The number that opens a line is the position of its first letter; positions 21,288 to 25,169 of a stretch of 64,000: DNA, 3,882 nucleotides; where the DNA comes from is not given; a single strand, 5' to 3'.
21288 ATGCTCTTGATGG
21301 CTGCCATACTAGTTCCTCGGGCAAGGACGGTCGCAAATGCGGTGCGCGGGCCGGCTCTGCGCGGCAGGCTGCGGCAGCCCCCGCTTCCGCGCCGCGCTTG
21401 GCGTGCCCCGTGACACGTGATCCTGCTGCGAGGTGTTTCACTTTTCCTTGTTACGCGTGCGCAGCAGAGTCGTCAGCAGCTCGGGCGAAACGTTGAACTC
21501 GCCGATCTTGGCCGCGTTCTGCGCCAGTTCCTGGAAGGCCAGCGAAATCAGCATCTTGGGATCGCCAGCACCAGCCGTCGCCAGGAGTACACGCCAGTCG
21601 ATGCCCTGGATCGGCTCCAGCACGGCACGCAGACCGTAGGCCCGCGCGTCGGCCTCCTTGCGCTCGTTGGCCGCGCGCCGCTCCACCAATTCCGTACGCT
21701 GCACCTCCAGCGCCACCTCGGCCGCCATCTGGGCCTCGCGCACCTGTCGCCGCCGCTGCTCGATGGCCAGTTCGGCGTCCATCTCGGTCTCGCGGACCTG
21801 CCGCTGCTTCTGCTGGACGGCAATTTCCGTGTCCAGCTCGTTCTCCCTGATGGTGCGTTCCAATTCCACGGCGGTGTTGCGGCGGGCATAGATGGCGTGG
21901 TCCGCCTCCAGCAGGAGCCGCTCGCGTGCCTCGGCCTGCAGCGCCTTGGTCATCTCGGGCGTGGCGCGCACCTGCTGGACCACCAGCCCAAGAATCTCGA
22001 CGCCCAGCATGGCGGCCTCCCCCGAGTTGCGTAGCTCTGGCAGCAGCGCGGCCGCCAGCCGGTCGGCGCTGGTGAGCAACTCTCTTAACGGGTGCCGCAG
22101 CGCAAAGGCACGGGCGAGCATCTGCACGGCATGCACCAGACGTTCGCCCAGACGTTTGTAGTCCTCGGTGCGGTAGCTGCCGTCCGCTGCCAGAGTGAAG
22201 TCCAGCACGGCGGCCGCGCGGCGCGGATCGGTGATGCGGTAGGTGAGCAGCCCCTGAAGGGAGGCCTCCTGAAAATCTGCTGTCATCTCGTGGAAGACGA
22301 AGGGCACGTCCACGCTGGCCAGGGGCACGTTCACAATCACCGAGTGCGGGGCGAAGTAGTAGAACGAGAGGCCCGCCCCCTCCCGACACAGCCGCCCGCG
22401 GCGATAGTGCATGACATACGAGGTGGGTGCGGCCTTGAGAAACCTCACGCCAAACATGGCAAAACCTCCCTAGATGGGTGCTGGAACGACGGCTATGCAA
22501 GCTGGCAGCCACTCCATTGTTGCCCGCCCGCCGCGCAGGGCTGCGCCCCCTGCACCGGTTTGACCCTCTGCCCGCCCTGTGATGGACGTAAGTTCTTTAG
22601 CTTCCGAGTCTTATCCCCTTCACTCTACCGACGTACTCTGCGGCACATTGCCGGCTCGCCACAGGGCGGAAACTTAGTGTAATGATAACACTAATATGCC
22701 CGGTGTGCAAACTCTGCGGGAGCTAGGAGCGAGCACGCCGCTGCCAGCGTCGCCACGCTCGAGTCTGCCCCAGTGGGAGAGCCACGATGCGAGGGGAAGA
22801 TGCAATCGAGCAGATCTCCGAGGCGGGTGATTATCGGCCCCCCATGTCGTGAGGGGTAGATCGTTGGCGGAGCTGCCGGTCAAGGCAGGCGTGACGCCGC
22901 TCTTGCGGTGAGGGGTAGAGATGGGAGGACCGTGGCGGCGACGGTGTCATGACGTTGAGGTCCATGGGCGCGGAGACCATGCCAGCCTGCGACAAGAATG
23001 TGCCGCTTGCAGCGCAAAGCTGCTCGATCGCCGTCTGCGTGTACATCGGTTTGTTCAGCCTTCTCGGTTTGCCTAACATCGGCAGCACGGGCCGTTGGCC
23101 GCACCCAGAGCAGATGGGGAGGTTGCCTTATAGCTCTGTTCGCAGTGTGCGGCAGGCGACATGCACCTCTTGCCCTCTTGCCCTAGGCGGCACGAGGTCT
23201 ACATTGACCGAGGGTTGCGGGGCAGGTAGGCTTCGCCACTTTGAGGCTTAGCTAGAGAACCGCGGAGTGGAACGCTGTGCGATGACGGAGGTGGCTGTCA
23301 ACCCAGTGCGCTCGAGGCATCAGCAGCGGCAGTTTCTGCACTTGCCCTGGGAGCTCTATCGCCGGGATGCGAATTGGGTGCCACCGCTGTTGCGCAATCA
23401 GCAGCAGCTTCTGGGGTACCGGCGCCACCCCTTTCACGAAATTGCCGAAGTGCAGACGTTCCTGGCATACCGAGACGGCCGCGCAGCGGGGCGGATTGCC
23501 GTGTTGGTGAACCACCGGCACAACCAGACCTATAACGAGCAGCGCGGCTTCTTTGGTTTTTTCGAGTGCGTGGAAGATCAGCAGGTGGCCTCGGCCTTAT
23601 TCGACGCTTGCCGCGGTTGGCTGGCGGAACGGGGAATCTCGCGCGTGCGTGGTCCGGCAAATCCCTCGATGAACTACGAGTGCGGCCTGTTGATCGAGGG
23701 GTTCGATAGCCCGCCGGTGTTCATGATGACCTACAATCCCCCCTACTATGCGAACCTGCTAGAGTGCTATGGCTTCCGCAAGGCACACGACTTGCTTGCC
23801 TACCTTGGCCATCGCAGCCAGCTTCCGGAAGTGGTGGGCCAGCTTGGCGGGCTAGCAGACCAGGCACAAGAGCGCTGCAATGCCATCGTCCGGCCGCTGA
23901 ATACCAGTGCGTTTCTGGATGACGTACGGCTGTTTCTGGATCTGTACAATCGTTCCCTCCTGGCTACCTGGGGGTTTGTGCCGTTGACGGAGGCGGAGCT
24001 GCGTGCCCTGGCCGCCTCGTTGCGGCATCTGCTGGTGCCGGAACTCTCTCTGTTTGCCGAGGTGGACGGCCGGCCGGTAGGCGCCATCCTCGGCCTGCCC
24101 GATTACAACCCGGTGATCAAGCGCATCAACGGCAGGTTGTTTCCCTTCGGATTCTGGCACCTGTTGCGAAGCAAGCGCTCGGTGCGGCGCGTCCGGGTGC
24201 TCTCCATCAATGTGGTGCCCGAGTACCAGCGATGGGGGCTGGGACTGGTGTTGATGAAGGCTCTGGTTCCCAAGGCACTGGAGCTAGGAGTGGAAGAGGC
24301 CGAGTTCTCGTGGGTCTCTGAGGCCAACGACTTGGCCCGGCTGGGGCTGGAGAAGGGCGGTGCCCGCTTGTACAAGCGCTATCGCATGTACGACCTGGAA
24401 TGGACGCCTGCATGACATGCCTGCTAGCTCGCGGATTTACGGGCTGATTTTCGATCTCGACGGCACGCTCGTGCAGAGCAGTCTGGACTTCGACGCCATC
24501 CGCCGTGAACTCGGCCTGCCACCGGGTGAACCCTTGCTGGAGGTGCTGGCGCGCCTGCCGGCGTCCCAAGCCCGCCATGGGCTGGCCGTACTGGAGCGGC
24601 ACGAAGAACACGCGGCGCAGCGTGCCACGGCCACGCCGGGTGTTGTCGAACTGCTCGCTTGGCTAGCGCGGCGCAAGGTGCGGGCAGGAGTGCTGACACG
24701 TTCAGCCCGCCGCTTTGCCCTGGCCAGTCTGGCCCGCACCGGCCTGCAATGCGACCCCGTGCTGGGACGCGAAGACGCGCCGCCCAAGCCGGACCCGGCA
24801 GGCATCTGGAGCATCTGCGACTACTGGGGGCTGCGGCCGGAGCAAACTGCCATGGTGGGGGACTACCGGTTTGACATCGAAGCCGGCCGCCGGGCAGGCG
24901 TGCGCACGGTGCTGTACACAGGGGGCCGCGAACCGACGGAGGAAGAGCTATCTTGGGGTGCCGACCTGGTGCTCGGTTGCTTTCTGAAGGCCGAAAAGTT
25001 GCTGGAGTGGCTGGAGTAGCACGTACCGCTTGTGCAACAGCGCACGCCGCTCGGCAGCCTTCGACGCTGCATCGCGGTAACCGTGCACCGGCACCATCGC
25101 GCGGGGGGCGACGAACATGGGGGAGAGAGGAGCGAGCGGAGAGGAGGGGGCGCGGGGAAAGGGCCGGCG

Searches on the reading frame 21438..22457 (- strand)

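Call 72: search_protein_families(library=pfam, proteins=[window:21438-22457:-], max_evalue=0.0001)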
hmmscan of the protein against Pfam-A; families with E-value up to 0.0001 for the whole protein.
window:21438-22457:- (339 aa): 1 family
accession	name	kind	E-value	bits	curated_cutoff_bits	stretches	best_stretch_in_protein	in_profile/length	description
PF01145.31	Band_7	-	6.5e-11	43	23.6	1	13-185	7-167/176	SPFH domain / Band 7 family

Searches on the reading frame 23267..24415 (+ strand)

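Call 72: search_protein_families(library=pfam, proteins=[window:23267-24415:+], max_evalue=0.0001)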
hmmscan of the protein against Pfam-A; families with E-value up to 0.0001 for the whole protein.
window:23267-24415:+ (382 aa): 2 families
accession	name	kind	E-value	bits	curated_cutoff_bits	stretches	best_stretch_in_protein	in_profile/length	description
PF00583.31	Acetyltransf_1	-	2.4e-10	41.1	20.7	1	251-357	27-107/116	Acetyltransferase (GNAT) family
PF13480.13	Acetyltransf_6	-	1.9e-05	25.3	22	0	218-277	29-90/143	Acetyltransferase (GNAT) domain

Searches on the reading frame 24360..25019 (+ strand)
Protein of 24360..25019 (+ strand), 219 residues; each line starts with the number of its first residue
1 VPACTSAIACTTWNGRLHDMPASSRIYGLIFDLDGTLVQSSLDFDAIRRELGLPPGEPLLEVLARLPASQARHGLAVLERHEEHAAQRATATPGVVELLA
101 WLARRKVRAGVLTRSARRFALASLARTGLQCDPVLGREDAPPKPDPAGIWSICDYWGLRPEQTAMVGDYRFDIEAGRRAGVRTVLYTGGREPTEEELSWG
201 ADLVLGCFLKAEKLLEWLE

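Call 73: search_protein_families(library=pfam, proteins=[window:24360-25019:+], max_evalue=0.0001)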
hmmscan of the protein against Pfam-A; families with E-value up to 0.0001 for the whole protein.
window:24360-25019:+ (219 aa): 4 families
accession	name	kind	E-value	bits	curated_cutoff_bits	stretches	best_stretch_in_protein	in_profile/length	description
PF13419.12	HAD_2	-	1.2e-19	71.6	23.8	1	76-185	63-177/178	Haloacid dehalogenase-like hydrolase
PF00702.32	Hydrolase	-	7.3e-17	62.8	26.4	1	78-180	86-191/191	haloacid dehalogenase-like hydrolase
PF13242.12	Hydrolase_like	-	4.8e-10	39.6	22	1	143-197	4-59/75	HAD-hyrolase-like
PF12710.13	HAD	-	1.6e-08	35.7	27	1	30-137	2-130/189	haloacid dehalogenase-like hydrolase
